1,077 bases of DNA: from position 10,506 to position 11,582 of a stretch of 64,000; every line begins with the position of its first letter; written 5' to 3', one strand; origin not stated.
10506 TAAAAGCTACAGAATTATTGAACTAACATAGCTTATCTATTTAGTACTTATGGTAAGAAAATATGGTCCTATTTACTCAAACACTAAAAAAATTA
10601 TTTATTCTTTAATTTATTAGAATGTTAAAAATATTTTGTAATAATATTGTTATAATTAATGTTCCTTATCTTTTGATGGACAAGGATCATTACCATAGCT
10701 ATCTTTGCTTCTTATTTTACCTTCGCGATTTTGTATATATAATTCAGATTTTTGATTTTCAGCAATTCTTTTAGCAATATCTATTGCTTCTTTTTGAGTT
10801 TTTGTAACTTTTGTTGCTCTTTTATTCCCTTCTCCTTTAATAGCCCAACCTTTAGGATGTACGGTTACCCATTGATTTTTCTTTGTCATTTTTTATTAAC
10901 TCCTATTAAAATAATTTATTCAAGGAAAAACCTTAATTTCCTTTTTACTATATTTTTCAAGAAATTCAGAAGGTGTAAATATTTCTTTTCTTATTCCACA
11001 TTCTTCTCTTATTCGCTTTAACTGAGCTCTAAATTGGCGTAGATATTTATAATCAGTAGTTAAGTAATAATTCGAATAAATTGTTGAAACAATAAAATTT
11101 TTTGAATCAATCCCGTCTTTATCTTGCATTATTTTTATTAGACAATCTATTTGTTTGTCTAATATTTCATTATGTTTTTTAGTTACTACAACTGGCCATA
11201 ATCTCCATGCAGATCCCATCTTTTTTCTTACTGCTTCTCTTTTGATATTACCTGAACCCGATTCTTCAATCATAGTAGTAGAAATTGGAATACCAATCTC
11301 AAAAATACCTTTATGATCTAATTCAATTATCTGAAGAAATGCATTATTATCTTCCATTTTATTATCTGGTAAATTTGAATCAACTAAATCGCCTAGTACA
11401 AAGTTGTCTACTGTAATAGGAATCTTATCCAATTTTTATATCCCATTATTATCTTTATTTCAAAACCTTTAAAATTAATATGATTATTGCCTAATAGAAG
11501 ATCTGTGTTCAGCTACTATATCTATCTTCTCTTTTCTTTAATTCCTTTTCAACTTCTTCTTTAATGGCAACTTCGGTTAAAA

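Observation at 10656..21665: Six-gene co-directional operon: helicase-nuclease, type III mod, type III res, then three unknown genes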

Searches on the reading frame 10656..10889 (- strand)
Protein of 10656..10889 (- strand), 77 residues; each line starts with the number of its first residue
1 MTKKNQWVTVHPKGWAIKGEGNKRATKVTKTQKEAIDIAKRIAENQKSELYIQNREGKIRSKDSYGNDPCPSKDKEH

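Call 4: search_protein_families(library=pfam, proteins=[window:10656-10889:-], max_evalue=0.01)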
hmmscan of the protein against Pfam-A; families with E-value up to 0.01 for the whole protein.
window:10656-10889:- (77 aa): 1 family
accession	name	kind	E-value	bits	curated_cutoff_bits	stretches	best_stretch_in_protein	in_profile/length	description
PF09954.14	DUF2188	-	1.4e-21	76.8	22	1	7-65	2-62/62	Uncharacterized protein conserved in bacteria (DUF2188)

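Call 5: search_protein_families(library=padloc, proteins=[window:10656-10889:-], max_evalue=0.01)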
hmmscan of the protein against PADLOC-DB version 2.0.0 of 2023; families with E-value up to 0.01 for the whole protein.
window:10656-10889:- (77 aa): 2 families
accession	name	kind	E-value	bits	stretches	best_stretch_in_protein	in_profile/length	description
PDLC04941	PDC-S16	-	2.5e-35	119.1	1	1-73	1-74/75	-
PDLC04942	PDC-S16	-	2.7e-34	115.7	1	1-73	1-74/75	-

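Call 7: search_protein_families(library=ncbifam, proteins=[window:10656-10889:-], max_evalue=0.01)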
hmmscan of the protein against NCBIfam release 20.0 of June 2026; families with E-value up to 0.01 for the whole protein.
window:10656-10889:- (77 aa): 0 families

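Call 84: search_solved_structures(query=window:10656-10889:-, max_evalue=1)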
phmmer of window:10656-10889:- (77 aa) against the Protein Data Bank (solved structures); distinct sequences matched with E-value up to 1: 2.
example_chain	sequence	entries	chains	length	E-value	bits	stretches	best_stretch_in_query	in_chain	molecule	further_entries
8cpo_A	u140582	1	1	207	0.63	13.9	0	3-43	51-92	PolB16 Intein Cys-less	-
8cpn_A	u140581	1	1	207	0.73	13.7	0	3-43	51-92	PolB16 intein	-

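Call 85: search_protein_families(library=phrogs, proteins=[window:10656-10889:-], max_evalue=0.01)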
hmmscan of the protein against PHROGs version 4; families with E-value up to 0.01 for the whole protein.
window:10656-10889:- (77 aa): 2 families
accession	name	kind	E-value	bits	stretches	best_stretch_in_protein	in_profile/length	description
phrog_3220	-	unknown function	3.9e-29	101.7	1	4-74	3-74/74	-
phrog_22338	-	unknown function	2.6e-09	38.4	1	14-73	146-206/207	-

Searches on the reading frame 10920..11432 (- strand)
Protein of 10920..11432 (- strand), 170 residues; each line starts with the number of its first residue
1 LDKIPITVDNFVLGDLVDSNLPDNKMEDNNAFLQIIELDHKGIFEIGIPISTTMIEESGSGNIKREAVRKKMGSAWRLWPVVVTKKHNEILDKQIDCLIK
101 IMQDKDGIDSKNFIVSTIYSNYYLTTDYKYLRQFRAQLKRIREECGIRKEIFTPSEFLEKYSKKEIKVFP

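Call 4: search_protein_families(library=pfam, proteins=[window:10920-11432:-], max_evalue=0.01)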
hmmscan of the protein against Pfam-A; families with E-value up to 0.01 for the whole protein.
window:10920-11432:- (170 aa): 0 families

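Call 5: search_protein_families(library=padloc, proteins=[window:10920-11432:-], max_evalue=0.01)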
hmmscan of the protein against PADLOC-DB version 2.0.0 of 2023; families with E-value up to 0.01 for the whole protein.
window:10920-11432:- (170 aa): 0 families

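Call 7: search_protein_families(library=ncbifam, proteins=[window:10920-11432:-], max_evalue=0.01)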
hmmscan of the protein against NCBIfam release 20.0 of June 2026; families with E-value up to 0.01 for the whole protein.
window:10920-11432:- (170 aa): 0 families

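Call 85: search_protein_families(library=phrogs, proteins=[window:10920-11432:-], max_evalue=0.01)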
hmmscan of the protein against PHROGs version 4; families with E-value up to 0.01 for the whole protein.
window:10920-11432:- (170 aa): 0 families

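Call 86: find_homologous_proteins(query=window:10920-11432:-, max_evalue=0.001)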
Query window:10920-11432:- (170 aa): 139 proteins with E <= 0.001 among 172 candidates; the best 120 are listed.
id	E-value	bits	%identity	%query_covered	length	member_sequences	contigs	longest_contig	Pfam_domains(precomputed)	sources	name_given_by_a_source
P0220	5.0e-108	376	100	100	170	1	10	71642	-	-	-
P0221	1.0e-107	375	99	100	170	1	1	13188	-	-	-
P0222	1.1e-100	352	93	100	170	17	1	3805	-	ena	-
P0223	1.6e-99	348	92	100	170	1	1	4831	-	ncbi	-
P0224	1.9e-99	348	92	100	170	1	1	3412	-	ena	-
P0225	2.0e-98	345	90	100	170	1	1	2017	-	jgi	-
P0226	2.3e-98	345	92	100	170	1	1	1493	-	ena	-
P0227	2.4e-98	345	91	100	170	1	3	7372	-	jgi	-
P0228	5.0e-98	344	90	100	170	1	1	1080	-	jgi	-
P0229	1.3e-96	339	88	100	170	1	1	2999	-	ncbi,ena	-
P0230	2.0e-96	338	90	100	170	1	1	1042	-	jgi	-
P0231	6.7e-96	337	88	100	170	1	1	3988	-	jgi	-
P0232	8.7e-96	336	90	99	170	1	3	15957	-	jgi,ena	-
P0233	1.1e-95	336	89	100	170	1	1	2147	-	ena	-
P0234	1.7e-95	335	88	100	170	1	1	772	-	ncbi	-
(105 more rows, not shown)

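Call 94: predict_structure(alignment_id=A5)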
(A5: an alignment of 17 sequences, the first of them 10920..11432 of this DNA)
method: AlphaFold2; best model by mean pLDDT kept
length: 170 residues; sequences in the alignment: 17
mean_pLDDT: 86.2   pTM: 0.84
mean pLDDT of the five models: 86.2, 85.2, 79.4, 79.4, 76.5
residues with pLDDT >= 90: 91; 70-90: 60; 50-70: 15; < 50: 4
segments of 3 or more residues with pLDDT < 50: 56-59
pLDDT, mean of each block of 10 residues (from residue 1): 86 90 91 97 88 51 80 88 78 92 85 85 92 93 92 96 80
secondary structure, 60 per line:
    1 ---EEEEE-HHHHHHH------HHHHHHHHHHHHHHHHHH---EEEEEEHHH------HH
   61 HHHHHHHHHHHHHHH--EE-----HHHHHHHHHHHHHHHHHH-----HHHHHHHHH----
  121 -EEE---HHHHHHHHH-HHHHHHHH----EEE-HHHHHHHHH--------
elements in order: E4-8 H10-16 H23-40 E44-49 H59-75 H85-102 H108-116 E122-124 H128-136 H138-145 E150-152 H154-162

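Call 97: fold_search(model_id=the predicted structure, library=pdb)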
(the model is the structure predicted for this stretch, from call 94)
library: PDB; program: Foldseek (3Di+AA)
matches with E <= 10: 605; with E <= 0.001: 0
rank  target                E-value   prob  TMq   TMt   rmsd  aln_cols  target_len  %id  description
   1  5x3t_B                1.3e-03  1.00  0.50  0.59   4.1       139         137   17  VapBC from Mycobacterium tuberculosis (released 2017-06-07)
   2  8ssg_E                1.1e-02  0.94  0.36  0.36   8.0       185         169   12  Minimal protein-only/RNA-free Ribonuclease P from Hydrogenobacter thermophilus (released 2023-10-18)
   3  8ssg_F                2.7e-02  0.97  0.44  0.44   6.8       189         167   15  Minimal protein-only/RNA-free Ribonuclease P from Hydrogenobacter thermophilus (released 2023-10-18)
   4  5h4g_A                3.0e-02  0.97  0.43  0.49   6.6       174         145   15  Structure of PIN-domain protein (VapC4 toxin) from Pyrococcus horikoshii determined at 1.77 A resolution (released 2016-11-23)
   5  3h87_B                3.2e-02  0.99  0.48  0.56   5.3       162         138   18  Rv0301 Rv0300 Toxin Antitoxin Complex from Mycobacterium tuberculosis (released 2009-05-05)
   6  8ssf_B                3.2e-02  0.91  0.40  0.38   7.5       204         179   15  Minimal protein-only/RNA-free Ribonuclease P from Hydrogenobacter thermophilus (released 2023-10-18)
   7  8ssf_A                3.3e-02  0.89  0.40  0.40   7.4       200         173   15  Minimal protein-only/RNA-free Ribonuclease P from Hydrogenobacter thermophilus (released 2023-10-18)
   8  1v96_B                3.7e-02  0.99  0.48  0.54   5.9       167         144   16  Crystal structure of hypothetical protein of unknown function from pyrococcus horikoshii OT3 (released 2005-02-01)
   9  7og5_B                4.2e-02  0.91  0.40  0.42   7.2       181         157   11  RNA-free Ribonuclease P from Halorhodospira halophila (released 2021-07-07)
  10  1y82_A                4.7e-02  0.99  0.51  0.57   5.5       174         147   17  Conserved hypothetical protein Pfu-367848-001 from Pyrococcus furiosus (released 2005-01-25)
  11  3h87_A                4.9e-02  0.99  0.50  0.59   4.9       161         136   18  Rv0301 Rv0300 Toxin Antitoxin Complex from Mycobacterium tuberculosis (released 2009-05-05)
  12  5h4h_B                4.9e-02  0.98  0.47  0.53   6.1       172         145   16  Structure of PIN-domain protein (VapC4 toxin) from Pyrococcus horikoshii determined at 2.2 A resolution (released 2016-11-23)
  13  8ssg_B                5.5e-02  0.94  0.44  0.44   6.7       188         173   13  Minimal protein-only/RNA-free Ribonuclease P from Hydrogenobacter thermophilus (released 2023-10-18)
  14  1ye5_B                6.1e-02  0.97  0.47  0.53   6.5       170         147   16  Crystal structure of hypothetical protein of unknown function from pyrococcus horikoshii OT3 (released 2005-05-17)
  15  8ssg_D                6.1e-02  0.90  0.43  0.41   7.2       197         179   14  Minimal protein-only/RNA-free Ribonuclease P from Hydrogenobacter thermophilus (released 2023-10-18)
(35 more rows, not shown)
